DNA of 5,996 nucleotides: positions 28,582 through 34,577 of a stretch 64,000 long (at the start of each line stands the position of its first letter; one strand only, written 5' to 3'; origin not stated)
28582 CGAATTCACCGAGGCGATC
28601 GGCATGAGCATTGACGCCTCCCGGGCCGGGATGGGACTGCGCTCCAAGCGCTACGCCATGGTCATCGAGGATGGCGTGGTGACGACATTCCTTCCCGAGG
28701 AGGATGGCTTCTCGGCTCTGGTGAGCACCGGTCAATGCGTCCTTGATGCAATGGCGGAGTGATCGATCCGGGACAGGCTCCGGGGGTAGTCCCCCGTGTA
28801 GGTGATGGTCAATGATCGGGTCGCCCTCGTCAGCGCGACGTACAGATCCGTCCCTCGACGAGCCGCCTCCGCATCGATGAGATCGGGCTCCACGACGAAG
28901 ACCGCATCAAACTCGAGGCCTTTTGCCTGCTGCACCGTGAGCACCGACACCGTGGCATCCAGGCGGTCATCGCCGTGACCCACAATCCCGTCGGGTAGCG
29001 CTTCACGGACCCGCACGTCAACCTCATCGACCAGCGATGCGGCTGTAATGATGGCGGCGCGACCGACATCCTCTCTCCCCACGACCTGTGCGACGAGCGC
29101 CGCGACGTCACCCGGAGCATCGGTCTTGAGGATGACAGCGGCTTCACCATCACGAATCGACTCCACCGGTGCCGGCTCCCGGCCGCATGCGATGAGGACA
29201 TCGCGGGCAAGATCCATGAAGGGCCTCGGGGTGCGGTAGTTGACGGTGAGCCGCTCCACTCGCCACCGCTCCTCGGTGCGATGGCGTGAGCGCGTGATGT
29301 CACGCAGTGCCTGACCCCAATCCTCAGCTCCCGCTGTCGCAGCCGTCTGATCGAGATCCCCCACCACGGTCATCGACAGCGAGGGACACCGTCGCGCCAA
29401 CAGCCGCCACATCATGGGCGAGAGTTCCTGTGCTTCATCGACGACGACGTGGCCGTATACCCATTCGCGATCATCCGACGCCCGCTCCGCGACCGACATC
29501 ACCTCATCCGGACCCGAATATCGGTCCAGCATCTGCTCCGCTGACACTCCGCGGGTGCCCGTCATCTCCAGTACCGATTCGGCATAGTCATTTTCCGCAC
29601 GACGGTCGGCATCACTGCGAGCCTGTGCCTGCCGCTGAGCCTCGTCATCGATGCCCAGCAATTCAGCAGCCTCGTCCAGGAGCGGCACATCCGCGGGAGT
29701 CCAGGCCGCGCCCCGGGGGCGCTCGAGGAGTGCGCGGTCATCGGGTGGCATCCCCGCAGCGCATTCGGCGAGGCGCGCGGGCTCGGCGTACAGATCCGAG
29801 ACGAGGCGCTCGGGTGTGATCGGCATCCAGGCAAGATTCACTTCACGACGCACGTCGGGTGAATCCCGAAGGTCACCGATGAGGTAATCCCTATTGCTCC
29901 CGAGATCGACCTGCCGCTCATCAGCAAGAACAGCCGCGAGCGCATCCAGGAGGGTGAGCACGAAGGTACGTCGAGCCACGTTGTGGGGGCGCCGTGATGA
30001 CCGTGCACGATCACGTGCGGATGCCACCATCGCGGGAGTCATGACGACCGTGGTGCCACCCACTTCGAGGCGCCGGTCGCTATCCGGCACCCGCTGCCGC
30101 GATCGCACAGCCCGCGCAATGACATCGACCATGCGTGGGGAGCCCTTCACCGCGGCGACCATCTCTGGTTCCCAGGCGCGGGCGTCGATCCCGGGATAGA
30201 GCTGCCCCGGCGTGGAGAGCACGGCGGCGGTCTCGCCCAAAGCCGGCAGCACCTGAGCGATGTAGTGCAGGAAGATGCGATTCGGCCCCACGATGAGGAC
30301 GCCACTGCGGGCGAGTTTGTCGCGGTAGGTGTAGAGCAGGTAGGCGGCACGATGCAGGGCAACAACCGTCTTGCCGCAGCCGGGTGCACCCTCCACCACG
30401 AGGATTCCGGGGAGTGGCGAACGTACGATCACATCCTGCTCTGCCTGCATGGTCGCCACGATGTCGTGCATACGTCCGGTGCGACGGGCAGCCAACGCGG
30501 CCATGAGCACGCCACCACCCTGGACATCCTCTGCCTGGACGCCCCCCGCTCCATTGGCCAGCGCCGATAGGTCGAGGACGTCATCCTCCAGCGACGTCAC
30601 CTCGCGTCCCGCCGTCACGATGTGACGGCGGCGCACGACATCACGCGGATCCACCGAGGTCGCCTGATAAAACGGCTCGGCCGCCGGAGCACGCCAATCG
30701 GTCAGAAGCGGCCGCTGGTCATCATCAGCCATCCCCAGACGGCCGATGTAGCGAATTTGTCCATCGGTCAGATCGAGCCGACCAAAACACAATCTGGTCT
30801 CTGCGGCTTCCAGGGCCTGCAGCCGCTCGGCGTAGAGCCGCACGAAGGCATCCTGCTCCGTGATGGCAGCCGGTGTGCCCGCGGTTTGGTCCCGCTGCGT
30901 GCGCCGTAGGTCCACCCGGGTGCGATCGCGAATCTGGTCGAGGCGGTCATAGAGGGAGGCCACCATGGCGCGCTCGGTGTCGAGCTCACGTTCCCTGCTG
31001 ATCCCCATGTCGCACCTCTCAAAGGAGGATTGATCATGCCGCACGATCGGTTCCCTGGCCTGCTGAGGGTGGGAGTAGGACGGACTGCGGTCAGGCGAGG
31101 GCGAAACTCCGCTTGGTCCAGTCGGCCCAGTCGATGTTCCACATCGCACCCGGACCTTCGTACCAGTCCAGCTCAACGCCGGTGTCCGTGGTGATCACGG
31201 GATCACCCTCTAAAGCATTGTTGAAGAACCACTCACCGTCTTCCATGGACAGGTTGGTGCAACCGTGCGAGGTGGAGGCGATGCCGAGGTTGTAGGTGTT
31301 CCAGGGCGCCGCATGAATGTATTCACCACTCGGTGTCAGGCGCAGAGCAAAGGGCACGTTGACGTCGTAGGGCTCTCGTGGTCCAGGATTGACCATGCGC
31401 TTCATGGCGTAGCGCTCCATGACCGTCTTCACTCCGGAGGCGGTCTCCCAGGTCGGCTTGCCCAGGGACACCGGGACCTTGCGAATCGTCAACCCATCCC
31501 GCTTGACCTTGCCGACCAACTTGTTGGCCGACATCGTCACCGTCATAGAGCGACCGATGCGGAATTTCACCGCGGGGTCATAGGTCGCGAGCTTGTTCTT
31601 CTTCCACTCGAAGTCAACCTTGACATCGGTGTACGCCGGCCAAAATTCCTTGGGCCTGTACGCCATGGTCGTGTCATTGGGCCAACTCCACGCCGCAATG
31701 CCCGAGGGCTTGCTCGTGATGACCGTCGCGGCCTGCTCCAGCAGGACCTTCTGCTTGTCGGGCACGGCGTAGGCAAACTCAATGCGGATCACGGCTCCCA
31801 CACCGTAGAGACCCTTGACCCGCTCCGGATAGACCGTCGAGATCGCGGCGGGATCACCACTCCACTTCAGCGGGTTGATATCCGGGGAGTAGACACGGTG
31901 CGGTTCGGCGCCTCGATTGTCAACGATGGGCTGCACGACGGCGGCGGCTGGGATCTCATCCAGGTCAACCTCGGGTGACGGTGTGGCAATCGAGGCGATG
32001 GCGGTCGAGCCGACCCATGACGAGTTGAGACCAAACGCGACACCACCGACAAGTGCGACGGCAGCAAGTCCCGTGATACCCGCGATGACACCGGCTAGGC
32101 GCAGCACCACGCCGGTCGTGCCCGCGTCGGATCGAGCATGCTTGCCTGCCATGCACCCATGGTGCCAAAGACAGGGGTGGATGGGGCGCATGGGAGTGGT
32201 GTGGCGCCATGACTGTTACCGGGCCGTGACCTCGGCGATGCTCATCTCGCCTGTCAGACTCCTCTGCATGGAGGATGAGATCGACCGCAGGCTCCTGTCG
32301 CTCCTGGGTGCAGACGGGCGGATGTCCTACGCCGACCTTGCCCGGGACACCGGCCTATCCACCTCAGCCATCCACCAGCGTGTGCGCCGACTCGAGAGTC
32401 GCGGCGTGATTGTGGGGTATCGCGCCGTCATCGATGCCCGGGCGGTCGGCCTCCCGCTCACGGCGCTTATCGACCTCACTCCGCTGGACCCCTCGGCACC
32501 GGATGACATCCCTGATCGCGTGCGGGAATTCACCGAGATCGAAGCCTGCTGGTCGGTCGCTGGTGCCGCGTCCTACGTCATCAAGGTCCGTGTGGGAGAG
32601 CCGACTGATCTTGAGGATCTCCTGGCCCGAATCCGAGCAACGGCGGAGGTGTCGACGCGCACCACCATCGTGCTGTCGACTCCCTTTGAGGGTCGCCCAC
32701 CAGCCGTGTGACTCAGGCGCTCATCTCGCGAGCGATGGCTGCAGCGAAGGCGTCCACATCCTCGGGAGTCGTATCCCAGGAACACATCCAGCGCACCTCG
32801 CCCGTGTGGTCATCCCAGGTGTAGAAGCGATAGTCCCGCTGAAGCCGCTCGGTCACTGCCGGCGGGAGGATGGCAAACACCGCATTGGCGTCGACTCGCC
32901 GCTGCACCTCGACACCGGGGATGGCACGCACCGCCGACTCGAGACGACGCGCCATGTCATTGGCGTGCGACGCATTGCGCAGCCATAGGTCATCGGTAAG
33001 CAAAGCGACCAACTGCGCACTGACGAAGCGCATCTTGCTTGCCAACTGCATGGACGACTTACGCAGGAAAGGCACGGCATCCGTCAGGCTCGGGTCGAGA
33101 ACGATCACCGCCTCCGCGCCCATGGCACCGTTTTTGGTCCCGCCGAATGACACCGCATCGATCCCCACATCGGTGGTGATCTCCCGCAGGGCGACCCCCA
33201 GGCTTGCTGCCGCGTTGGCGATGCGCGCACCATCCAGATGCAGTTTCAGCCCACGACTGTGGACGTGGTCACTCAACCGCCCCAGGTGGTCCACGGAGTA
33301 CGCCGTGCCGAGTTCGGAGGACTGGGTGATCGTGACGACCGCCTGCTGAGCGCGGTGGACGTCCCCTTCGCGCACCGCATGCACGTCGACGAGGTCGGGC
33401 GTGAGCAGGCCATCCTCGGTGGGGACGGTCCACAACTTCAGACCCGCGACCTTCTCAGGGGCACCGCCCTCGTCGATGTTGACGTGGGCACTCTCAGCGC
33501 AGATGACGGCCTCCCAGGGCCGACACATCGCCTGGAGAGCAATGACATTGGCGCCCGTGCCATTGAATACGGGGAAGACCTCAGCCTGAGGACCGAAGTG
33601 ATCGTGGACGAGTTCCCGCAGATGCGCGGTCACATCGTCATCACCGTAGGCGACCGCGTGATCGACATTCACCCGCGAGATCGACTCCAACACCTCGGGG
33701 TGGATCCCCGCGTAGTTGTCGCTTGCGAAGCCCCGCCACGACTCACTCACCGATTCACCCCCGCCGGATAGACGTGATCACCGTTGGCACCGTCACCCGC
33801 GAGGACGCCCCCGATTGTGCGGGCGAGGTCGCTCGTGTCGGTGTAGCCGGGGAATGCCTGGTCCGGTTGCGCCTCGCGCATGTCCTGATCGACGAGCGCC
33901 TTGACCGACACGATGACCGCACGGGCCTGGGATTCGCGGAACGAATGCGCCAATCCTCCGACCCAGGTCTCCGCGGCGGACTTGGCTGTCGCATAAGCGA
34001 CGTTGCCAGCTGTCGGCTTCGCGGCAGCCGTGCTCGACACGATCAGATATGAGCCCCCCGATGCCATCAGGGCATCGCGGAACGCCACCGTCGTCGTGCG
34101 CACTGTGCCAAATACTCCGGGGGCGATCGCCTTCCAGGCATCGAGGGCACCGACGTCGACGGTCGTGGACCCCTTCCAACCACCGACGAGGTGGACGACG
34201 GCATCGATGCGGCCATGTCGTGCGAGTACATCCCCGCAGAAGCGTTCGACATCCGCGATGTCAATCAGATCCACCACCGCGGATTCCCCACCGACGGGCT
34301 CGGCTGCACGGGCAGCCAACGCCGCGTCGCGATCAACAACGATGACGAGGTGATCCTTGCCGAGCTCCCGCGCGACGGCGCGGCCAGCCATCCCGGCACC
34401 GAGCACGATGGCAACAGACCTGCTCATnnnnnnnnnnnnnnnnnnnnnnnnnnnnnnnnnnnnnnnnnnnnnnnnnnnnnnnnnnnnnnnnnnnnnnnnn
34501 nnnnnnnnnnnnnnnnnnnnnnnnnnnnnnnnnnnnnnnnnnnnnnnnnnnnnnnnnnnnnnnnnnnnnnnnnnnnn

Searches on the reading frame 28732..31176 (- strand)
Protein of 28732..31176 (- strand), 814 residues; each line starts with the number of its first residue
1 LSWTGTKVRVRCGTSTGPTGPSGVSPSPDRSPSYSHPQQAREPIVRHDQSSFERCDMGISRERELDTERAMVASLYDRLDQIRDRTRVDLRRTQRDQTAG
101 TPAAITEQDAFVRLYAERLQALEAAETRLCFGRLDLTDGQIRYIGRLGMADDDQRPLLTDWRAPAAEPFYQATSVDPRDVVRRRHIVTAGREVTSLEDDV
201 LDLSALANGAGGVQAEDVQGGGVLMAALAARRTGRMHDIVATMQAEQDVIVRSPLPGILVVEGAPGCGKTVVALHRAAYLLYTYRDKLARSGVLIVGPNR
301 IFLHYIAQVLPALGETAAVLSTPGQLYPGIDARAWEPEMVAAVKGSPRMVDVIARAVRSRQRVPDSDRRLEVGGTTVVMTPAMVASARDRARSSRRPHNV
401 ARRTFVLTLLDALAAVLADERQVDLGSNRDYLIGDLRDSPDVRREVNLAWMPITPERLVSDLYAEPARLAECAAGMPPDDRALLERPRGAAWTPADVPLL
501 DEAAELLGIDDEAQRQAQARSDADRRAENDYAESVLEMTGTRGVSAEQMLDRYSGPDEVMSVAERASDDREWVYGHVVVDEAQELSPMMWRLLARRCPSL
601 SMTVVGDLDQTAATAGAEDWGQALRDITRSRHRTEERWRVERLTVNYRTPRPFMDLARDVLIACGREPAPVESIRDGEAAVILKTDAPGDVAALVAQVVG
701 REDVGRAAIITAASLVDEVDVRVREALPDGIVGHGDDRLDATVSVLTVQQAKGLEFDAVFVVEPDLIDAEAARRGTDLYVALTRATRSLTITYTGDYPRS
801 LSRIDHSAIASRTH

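Call 46: search_protein_families(library=pfam, proteins=[window:28732-31176:-], max_evalue=0.00001)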
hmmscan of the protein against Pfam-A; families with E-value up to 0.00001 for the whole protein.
window:28732-31176:- (814 aa): 5 families
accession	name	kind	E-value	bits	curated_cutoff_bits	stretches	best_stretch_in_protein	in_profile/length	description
PF13538.12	UvrD_C_2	-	4.8e-11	42.8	27.4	1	743-791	2-51/52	UvrD-like helicase C-terminal domain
PF01443.25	Viral_helicase1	-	7.7e-10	39.4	21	0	742-791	176-226/228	Viral superfamily 1 RNA helicase core domain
PF13361.12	UvrD_C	-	4.9e-09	36.5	25.6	1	741-794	285-348/350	UvrD-like helicase C-terminal domain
PF13245.12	AAA_19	-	1.6e-08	35.2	25.1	0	565-612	82-130/134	AAA domain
PF00580.27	UvrD-helicase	-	1e-07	32.4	23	0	559-610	198-250/271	UvrD/REP helicase N-terminal domain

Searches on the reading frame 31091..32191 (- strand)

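Call 71: search_protein_families(library=pfam, proteins=[window:31091-32191:-], max_evalue=0.0001)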
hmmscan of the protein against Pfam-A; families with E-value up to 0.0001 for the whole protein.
window:31091-32191:- (366 aa): 2 families
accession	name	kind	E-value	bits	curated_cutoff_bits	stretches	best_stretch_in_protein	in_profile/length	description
PF03734.19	YkuD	-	9.5e-16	59.1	23.4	1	229-333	16-145/146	L,D-transpeptidase catalytic domain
PF17964.7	Big_10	-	1.6e-13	51.6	22.9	1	128-195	95-159/164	Bacterial Ig domain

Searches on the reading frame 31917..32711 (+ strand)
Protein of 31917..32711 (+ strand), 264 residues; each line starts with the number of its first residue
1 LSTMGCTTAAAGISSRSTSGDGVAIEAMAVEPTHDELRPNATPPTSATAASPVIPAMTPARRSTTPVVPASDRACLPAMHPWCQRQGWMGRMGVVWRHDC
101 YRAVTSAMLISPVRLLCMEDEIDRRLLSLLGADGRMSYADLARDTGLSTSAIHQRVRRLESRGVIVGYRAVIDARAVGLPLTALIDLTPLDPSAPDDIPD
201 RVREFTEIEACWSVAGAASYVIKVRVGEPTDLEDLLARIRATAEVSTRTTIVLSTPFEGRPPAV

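Call 71: search_protein_families(library=pfam, proteins=[window:31917-32711:+], max_evalue=0.0001)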
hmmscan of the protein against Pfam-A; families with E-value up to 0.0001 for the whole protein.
window:31917-32711:+ (264 aa): 3 families
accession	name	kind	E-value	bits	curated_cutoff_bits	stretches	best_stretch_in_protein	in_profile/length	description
PF13404.12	HTH_AsnC-type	-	5.5e-16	58.5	27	1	120-160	2-42/42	AsnC-type helix-turn-helix domain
PF13412.12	HTH_24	-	7.6e-16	57.9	21.9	1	120-165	2-47/48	Winged helix-turn-helix DNA-binding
PF01037.27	AsnC_trans_reg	-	1.7e-11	44.3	25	1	191-255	6-73/73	Lrp/AsnC ligand binding domain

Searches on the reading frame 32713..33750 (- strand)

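Call 71: search_protein_families(library=pfam, proteins=[window:32713-33750:-], max_evalue=0.0001)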
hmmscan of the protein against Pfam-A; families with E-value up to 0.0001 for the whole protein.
window:32713-33750:- (345 aa): 1 family
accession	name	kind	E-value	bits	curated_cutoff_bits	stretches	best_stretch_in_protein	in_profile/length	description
PF01212.27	Beta_elim_lyase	-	3.2e-53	181.4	27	1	8-293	2-283/288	Beta-eliminating lyase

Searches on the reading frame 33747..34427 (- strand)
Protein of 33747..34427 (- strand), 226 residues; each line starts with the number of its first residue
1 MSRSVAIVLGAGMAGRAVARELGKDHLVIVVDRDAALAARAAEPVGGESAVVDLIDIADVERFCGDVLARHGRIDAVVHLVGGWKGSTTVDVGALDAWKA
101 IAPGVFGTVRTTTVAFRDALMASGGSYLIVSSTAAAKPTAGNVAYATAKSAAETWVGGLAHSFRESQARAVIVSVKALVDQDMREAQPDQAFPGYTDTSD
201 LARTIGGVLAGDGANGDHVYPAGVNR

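Call 71: search_protein_families(library=pfam, proteins=[window:33747-34427:-], max_evalue=0.0001)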
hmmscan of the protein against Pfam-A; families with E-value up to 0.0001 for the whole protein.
window:33747-34427:- (226 aa): 5 families
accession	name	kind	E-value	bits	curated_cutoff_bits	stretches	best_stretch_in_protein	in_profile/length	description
PF00106.31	adh_short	-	1.6e-16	60.8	26.6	1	5-185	2-188/195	short chain dehydrogenase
PF13561.12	adh_short_C2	-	3.9e-16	59.8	27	1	15-184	9-181/236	Enoyl-(Acyl carrier protein) reductase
PF01370.27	Epimerase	-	2e-06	27.8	20.9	1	7-165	2-161/240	NAD dependent epimerase/dehydratase family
PF03435.24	Sacchrp_dh_NADP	-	6.9e-06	26.9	25.1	1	7-85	2-80/129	Saccharopine dehydrogenase NADP binding domain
PF02254.24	TrkA_N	-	7e-05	23.6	23.8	0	7-44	2-40/116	TrkA-N domain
